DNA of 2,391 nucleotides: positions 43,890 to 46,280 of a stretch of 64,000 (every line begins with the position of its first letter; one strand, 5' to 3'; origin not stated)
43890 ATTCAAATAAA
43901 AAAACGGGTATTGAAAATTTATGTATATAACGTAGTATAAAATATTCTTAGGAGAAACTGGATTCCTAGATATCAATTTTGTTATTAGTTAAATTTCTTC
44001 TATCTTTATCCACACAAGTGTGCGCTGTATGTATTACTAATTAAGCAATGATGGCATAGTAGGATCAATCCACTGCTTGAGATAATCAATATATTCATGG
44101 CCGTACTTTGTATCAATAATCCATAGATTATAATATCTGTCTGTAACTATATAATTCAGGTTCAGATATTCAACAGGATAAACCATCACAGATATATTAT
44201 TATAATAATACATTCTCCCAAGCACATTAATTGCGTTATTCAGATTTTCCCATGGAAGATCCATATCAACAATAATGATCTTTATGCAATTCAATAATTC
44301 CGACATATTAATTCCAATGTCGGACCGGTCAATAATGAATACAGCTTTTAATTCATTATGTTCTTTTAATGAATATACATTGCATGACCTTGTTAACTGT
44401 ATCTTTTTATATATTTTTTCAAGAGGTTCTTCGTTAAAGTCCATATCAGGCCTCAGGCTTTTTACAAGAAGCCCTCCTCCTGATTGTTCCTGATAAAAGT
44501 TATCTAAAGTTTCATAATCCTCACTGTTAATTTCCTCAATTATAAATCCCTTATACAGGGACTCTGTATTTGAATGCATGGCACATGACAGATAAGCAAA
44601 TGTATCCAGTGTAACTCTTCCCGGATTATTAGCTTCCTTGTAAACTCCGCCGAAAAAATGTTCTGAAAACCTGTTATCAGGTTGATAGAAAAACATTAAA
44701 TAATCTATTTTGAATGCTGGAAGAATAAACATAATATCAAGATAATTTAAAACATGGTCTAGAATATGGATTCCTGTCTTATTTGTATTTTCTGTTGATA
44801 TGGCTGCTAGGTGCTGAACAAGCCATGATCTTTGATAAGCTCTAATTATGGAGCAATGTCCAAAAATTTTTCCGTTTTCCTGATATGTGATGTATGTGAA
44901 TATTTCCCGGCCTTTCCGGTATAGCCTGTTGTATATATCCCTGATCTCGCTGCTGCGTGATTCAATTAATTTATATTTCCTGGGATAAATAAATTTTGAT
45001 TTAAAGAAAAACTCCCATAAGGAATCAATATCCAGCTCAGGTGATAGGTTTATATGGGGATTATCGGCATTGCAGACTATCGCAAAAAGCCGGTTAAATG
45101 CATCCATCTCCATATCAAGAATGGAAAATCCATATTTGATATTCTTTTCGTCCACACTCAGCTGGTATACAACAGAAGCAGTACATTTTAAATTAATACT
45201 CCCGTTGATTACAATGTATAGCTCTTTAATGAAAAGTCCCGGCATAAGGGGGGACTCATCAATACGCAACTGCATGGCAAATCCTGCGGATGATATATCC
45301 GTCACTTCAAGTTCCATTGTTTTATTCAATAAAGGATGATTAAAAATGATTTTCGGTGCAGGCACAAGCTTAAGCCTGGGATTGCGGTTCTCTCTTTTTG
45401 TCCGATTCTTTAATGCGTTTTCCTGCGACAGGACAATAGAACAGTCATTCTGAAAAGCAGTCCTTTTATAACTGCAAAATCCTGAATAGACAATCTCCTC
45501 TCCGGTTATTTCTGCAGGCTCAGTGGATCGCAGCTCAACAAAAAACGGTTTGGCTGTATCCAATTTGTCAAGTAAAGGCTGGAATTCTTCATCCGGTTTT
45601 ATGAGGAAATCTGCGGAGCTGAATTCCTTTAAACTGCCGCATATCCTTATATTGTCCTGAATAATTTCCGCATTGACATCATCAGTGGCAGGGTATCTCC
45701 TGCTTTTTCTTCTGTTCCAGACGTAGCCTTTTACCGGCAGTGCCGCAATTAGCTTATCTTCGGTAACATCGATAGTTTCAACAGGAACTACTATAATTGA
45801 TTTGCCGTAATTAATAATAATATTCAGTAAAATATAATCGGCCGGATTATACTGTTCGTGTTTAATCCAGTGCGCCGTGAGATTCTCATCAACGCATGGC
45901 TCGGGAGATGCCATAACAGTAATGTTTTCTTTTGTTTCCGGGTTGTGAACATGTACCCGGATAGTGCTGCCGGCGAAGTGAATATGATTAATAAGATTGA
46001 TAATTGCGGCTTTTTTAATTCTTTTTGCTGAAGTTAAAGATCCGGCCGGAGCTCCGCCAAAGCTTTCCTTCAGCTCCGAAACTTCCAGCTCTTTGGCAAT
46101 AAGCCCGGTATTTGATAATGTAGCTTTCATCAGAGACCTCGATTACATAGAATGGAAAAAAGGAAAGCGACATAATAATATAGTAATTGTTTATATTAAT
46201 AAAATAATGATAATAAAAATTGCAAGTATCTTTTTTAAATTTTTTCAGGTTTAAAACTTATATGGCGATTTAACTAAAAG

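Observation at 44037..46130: Large 697-aa PilZ-motif protein with an unassigned C-terminal domain of about 350 aa, directly downstream of the flagellar/OM gene run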

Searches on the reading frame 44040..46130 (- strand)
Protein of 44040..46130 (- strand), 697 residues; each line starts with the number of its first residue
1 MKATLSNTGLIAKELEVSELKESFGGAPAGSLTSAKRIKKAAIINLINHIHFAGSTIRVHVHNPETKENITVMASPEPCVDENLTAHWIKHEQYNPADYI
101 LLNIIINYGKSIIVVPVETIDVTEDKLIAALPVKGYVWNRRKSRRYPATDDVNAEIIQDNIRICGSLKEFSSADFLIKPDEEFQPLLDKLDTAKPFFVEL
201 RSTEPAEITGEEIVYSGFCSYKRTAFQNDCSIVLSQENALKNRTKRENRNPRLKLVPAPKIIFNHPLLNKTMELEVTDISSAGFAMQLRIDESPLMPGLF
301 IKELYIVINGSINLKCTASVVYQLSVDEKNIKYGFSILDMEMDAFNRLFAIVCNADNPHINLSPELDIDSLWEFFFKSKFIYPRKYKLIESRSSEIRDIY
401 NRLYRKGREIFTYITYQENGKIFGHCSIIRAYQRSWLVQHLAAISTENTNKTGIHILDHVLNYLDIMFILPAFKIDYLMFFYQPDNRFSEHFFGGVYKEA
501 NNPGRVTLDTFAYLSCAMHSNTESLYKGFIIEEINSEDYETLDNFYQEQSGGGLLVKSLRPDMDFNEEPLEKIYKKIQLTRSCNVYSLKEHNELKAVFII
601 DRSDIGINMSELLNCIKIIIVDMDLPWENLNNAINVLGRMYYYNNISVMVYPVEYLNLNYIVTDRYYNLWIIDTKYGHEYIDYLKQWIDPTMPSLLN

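Call 5: search_protein_families(library=pfam, proteins=[window:44040-46130:-], max_evalue=10)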
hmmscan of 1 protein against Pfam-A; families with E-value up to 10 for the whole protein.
window:44040-46130:- (697 aa): 3 families
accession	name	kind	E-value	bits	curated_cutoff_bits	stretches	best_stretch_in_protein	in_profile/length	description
PF07238.19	PilZ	-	0.00048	20.8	22.5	1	265-351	16-99/102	PilZ domain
PF11778.13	SID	-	0.21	12.2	25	1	607-648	40-81/135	Septation initiation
PF12812.13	PDZ_1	-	0.21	12.1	28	1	514-547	35-70/78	PDZ-like domain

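Call 6: search_protein_families(library=ncbifam, proteins=[window:44040-46130:-], max_evalue=10)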
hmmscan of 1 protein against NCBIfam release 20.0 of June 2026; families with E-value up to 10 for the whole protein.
window:44040-46130:- (697 aa): 0 families

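Call 10: find_homologous_proteins(query=window:44040-46130:-, max_evalue=0.001)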
Query window:44040-46130:- (697 aa): 57 proteins with E <= 0.001 among 8000 candidates.
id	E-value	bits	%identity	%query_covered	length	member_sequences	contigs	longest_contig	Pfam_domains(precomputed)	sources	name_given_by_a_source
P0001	0.0e+0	1595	100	100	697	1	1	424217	-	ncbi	ncbi:MAG: hypothetical protein V1874_10145 [Spirochaetota bacterium]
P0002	0.0e+0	1074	68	100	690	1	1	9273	PF07238.20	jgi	jgi:hypothetical protein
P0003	0.0e+0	1070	68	100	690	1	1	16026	PF07238.20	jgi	jgi:hypothetical protein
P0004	0.0e+0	1018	65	100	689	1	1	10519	PF07238.20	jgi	jgi:hypothetical protein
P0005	1.0e-284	964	61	100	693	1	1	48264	-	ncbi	-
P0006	2.5e-244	831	58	93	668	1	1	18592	PF07238.20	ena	-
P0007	1.7e-180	620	44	96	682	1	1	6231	PF07238.20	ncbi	-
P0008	6.8e-145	502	39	94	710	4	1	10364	PF07238.20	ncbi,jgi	-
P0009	7.5e-142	492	36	94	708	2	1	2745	-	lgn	-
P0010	2.2e-141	490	37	94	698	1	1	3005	PF07238.20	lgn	-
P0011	2.9e-141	490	38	93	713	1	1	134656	PF07238.20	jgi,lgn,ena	-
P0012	6.3e-140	486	36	94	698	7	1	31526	PF07238.20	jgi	-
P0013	3.0e-139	483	36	94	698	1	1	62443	PF07238.20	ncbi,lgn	-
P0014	4.7e-139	483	37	94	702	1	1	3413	PF07238.20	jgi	jgi:hypothetical protein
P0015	5.5e-139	482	36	94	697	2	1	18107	PF07238.20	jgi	jgi:hypothetical protein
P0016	6.0e-138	479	36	94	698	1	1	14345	PF07238.20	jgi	jgi:hypothetical protein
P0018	4.1e-136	473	36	94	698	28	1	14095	PF07238.20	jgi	jgi:hypothetical protein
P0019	1.5e-135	471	36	94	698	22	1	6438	PF07238.20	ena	-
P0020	2.8e-134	467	37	94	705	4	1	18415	PF07238.20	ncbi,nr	ncbi:MAG: hypothetical protein MUD15_04320 [Desulfobacterota bacterium]|nr:hypothetical protein [The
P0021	3.6e-134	467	36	94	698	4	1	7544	PF07238.20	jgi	jgi:hypothetical protein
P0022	2.5e-133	464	37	96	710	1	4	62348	PF07238.20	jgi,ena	jgi:hypothetical protein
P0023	9.1e-133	462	34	96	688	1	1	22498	PF07238.20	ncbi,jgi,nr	ncbi:MAG: PilZ domain-containing protein [Deltaproteobacteria bacterium]|nr:PilZ domain-containing p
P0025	1.8e-130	454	35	94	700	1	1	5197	PF07238.20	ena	-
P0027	7.6e-130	452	36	96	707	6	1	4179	PF07238.20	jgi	jgi:hypothetical protein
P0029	1.7e-123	431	35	94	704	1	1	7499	PF07238.20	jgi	jgi:hypothetical protein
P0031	7.8e-123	429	38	84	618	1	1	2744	PF07238.20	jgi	jgi:hypothetical protein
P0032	5.5e-122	426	33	94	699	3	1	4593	PF07238.20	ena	-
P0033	6.2e-121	423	34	94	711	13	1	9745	PF07238.20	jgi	-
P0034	3.2e-120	420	33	94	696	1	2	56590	PF07238.20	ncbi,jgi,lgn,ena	-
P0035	5.5e-120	420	34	94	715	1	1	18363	PF07238.20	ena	-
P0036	9.4e-120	419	34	94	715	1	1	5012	PF07238.20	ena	-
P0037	1.2e-119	419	34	94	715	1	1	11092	PF07238.20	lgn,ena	-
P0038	1.6e-118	415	34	94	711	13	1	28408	PF07238.20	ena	-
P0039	3.8e-118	414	34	94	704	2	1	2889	PF07238.20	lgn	-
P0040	2.2e-117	411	34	94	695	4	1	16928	PF07238.20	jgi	jgi:hypothetical protein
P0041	2.8e-117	411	33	94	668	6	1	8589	PF07238.20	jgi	jgi:hypothetical protein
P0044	3.9e-109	384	31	93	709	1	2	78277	-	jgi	jgi:hypothetical protein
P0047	3.3e-103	364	32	95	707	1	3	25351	PF07238.20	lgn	-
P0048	1.8e-100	355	33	91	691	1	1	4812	PF07238.20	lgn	-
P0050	9.4e-97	343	31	97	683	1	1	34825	-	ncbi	-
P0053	2.6e-93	332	30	93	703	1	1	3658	PF07238.20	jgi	jgi:hypothetical protein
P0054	4.6e-93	331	31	95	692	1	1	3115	PF07238.20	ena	-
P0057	2.9e-80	288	37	58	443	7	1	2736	PF07238.20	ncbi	-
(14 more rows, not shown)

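Call 11: search_solved_structures(query=window:44040-46130:-, max_evalue=10)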
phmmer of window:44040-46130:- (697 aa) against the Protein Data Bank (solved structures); distinct sequences matched with E-value up to 10: 0.

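Call 16: find_encoding_contigs(protein=P0011, flank=8000, max_places=2)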
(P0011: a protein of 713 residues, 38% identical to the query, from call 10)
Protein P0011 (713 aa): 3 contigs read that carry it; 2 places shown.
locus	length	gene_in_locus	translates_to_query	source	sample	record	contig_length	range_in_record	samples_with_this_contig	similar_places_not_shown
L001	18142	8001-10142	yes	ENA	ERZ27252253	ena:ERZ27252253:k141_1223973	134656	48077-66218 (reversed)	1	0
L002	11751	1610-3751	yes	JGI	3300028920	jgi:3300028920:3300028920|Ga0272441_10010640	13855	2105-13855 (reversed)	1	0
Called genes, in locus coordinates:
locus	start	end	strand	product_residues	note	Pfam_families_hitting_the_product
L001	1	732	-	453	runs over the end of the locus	PF01235:Na_Ala_symp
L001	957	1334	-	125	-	PF03692:CxxCxxCC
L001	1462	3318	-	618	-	PF00324:AA_permease, PF13520:AA_permease_2, PF00359:PTS_EIIA_2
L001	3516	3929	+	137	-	PF22381:Staph_reg_Sar_Rot (weak), PF12802:MarR_2, PF01047:MarR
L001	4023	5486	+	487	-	PF13380:CoA_binding_2, PF13607:Succ_CoA_lig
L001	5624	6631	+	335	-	PF01797:Y1_Tnp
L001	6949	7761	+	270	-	PF01135:PCMT (weak), PF13489:Methyltransf_23, PF08241:Methyltransf_11, PF08242:Methyltransf_12, PF13649:Methyltransf_25, PF13847:Methyltransf_31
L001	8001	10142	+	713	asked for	PF07238:PilZ (faint)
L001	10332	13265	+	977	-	PF01590:GAF, PF13185:GAF_2, PF13492:GAF_3 (weak), PF00989:PAS, PF13426:PAS_9, PF00512:HisKA, PF02518:HATPase_c, PF00072:Response_reg, +2 more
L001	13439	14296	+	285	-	-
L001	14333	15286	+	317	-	PF03547:Mem_trans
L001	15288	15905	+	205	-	PF00702:Hydrolase (weak)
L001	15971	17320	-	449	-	PF00072:Response_reg, PF07724:AAA_2 (faint), PF00158:Sigma54_activat, PF14532:Sigma54_activ_2, PF00004:AAA (weak), PF07728:AAA_5 (weak), PF25601:AAA_lid_14, PF02954:HTH_8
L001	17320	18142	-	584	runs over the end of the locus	PF00989:PAS (weak), PF08448:PAS_4, PF00512:HisKA, PF02518:HATPase_c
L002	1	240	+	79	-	?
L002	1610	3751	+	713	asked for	PF07238:PilZ (faint)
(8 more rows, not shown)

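Call 18: find_encoding_contigs(protein=P0013, flank=8000, max_places=1)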
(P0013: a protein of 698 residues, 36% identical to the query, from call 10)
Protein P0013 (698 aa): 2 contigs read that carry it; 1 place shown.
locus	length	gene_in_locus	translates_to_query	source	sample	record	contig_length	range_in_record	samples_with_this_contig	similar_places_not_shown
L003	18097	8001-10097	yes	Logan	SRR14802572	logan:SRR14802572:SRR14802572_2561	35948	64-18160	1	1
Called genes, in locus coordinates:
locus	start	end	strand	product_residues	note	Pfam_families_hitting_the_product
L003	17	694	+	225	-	PF04493:Endonuclease_5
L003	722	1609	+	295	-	PF00009:GTP_EFTU, PF00350:Dynamin_N (weak), PF01926:MMR_HSR1, PF02421:FeoB_N, PF03193:RsgA_GTPase (faint), PF09439:SRPRB (faint), PF10662:PduV-EutP (faint), PF07650:KH_2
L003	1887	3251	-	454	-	PF00072:Response_reg, PF00158:Sigma54_activat, PF20030:bpMoxR (weak), PF14532:Sigma54_activ_2, PF00004:AAA (weak), PF07728:AAA_5, PF25601:AAA_lid_14, PF02954:HTH_8, +1 more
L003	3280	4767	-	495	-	PF00512:HisKA, PF02518:HATPase_c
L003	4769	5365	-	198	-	PF02142:MGS, PF01808:AICARFT_IMPCHas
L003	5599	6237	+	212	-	PF00300:His_Phos_1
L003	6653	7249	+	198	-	-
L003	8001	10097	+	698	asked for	PF07238:PilZ (faint)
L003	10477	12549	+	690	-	PF01590:GAF, PF13185:GAF_2, PF13492:GAF_3 (weak), PF00211:Guanylate_cyc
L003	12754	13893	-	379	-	PF02746:MR_MLE_N, PF13378:MR_MLE_C, PF07476:MAAL_C (weak)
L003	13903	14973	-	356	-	-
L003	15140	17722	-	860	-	PF02861:Clp_N, PF23569:NBD_SMAX1, PF00004:AAA, PF17871:AAA_lid_9, PF00004:AAA, PF07724:AAA_2, PF07728:AAA_5, PF10431:ClpB_D2-small, +8 more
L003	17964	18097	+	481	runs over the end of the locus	PF11794:HpaB_N, PF03241:HpaB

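Call 19: find_encoding_contigs(protein=P0044, flank=8000, max_places=1)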
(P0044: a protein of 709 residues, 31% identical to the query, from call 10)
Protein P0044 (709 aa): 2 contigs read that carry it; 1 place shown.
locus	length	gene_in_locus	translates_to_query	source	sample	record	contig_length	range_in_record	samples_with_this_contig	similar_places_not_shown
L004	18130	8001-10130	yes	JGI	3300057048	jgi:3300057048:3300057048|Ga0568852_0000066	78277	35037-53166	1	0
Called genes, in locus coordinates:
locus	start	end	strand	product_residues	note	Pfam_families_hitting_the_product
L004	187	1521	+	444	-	-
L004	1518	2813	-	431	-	PF00860:Xan_ur_permease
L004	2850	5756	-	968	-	PF01590:GAF, PF13185:GAF_2, PF13492:GAF_3, PF00989:PAS, PF13426:PAS_9, PF00512:HisKA, PF02518:HATPase_c, PF00072:Response_reg, +1 more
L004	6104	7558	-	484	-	PF02310:B12-binding, PF04055:Radical_SAM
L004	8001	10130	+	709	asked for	-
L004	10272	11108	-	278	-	PF01135:PCMT (weak), PF13489:Methyltransf_23, PF01209:Ubie_methyltran (weak), PF08704:GCD14 (weak), PF13847:Methyltransf_31, PF08241:Methyltransf_11, PF08242:Methyltransf_12, PF13649:Methyltransf_25, +1 more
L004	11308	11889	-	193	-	-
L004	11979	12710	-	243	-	-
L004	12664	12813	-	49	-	-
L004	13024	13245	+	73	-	-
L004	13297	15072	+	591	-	PF00350:Dynamin_N (faint), PF01926:MMR_HSR1 (weak)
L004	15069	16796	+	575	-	PF01926:MMR_HSR1 (weak)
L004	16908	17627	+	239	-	PF01135:PCMT, PF00398:RrnaAD, PF13847:Methyltransf_31, PF08241:Methyltransf_11 (faint), PF13649:Methyltransf_25 (weak)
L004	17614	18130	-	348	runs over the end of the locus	PF01336:tRNA_anti-codon, PF01966:HD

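Call 20: find_encoding_contigs(protein=P0023, flank=8000, max_places=1)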
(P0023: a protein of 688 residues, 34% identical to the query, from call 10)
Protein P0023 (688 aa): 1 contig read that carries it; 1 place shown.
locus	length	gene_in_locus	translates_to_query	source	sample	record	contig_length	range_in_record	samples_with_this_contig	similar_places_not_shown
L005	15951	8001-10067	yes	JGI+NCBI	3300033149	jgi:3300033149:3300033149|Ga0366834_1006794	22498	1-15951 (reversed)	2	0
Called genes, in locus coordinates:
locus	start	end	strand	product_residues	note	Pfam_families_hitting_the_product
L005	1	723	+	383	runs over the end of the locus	PF02771:Acyl-CoA_dh_N, PF02770:Acyl-CoA_dh_M, PF00441:Acyl-CoA_dh_1, PF08028:Acyl-CoA_dh_2, PF22924:ACOX_C_alpha1 (faint)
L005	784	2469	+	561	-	PF01642:MM_CoA_mutase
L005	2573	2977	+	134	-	PF02310:B12-binding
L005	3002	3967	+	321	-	PF03308:MeaB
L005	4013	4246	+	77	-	-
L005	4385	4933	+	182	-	PF12844:HTH_19, PF13560:HTH_31, PF01381:HTH_3, PF07883:Cupin_2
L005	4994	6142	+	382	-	PF02771:Acyl-CoA_dh_N, PF02770:Acyl-CoA_dh_M, PF00441:Acyl-CoA_dh_1, PF08028:Acyl-CoA_dh_2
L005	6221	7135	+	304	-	PF01189:Methyltr_RsmB-F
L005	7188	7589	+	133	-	PF13636:Methyltranf_PUA (weak)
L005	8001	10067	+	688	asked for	PF07238:PilZ (faint)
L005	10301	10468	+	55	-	-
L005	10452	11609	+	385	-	PF04055:Radical_SAM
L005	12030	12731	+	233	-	PF13241:NAD_binding_7, PF14824:Sirohm_synth_M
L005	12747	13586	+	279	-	PF01578:Cytochrom_C_asm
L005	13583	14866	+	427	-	PF05201:GlutR_N, PF01488:Shikimate_DH, PF13241:NAD_binding_7 (weak), PF00745:GlutR_dimer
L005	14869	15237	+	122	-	PF02391:MoaE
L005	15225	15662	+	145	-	PF01967:MoaC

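Call 22: find_encoding_contigs(protein=P0005, flank=8000, max_places=1)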
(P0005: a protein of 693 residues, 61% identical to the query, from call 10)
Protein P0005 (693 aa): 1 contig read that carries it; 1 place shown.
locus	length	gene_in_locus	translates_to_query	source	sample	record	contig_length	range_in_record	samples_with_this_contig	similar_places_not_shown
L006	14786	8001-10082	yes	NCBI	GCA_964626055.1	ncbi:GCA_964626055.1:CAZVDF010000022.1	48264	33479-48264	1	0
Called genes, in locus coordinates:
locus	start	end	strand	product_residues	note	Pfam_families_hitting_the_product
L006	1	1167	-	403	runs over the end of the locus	-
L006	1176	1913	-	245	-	PF17131:TP_0789-like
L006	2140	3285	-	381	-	PF02687:FtsX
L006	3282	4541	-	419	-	PF02687:FtsX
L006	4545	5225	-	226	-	PF00005:ABC_tran, PF02463:SMC_N (weak), PF13304:AAA_21 (faint)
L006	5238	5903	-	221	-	PF01103:Omp85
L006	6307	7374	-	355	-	PF12833:HTH_18, PF00165:HTH_AraC (weak)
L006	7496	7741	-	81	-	-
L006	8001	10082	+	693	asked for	-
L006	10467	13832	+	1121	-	PF01590:GAF, PF13185:GAF_2, PF00989:PAS, PF13188:PAS_8 (weak), PF13426:PAS_9, PF13185:GAF_2 (weak), PF02518:HATPase_c, PF00072:Response_reg, +2 more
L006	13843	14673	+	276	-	-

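Call 23: find_encoding_contigs(protein=P0034, flank=8000, max_places=1)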
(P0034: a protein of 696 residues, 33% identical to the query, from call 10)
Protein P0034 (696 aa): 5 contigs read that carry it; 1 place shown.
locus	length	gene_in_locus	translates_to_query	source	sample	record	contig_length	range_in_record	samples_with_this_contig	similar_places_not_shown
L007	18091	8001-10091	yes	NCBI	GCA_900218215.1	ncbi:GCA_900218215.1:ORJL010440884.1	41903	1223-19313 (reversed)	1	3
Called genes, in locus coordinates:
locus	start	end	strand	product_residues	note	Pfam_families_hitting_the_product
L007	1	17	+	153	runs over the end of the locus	PF01850:PIN (weak)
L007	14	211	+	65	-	-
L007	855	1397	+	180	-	PF02830:V4R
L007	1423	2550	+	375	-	PF00512:HisKA, PF02518:HATPase_c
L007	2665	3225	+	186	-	PF04343:DUF488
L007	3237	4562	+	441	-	PF02353:CMAS, PF13489:Methyltransf_23, PF08241:Methyltransf_11, PF08242:Methyltransf_12, PF13649:Methyltransf_25, PF13847:Methyltransf_31 (weak)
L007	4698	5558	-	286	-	PF00892:EamA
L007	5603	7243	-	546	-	PF02690:Na_Pi_cotrans, PF01895:PhoU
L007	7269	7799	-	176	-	PF02915:Rubrerythrin, PF21349:RUBY_RBDX (weak)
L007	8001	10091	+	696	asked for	PF07238:PilZ (faint)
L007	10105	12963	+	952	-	PF01590:GAF, PF13185:GAF_2, PF13492:GAF_3, PF00989:PAS, PF13188:PAS_8, PF08447:PAS_3, PF08448:PAS_4, PF13426:PAS_9, +3 more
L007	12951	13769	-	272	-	PF01135:PCMT (weak), PF13489:Methyltransf_23, PF01209:Ubie_methyltran (weak), PF08241:Methyltransf_11, PF08242:Methyltransf_12, PF13649:Methyltransf_25, PF13847:Methyltransf_31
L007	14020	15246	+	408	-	PF03349:Toluene_X, PF10677:DUF2490 (faint), PF13505:OMP_b-brl (faint)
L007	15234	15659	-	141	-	-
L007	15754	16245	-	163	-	-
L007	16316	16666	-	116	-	-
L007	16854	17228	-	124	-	PF01850:PIN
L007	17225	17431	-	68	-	PF04014:MazE_antitoxin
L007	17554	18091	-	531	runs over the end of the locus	PF00474:SSF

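Call 24: find_encoding_contigs(protein=P0050, flank=8000, max_places=1)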
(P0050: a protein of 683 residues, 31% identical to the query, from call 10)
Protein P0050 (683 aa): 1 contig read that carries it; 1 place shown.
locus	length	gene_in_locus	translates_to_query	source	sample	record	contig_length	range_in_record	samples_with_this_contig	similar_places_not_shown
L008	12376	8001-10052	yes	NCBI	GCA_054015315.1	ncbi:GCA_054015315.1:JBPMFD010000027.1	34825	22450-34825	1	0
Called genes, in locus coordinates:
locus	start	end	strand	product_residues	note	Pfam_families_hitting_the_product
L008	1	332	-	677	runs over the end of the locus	PF16314:DUF4954, PF20683:DUF6819 (weak)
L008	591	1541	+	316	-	PF00160:Pro_isomerase, PF00254:FKBP_C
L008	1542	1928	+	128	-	PF02537:CRCB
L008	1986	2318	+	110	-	PF02641:DUF190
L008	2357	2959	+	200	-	-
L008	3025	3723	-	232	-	PF00702:Hydrolase, PF13419:HAD_2, PF13242:Hydrolase_like (weak)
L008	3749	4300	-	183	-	-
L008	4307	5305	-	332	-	PF01435:Peptidase_M48, PF05569:Peptidase_M56 (weak)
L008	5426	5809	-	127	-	PF06803:DUF1232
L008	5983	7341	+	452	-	PF00245:Alk_phosphatase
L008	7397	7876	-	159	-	-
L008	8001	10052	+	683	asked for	-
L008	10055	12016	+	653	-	PF01590:GAF, PF13185:GAF_2, PF13492:GAF_3 (faint), PF13487:HD_5, PF01966:HD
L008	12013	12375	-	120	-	?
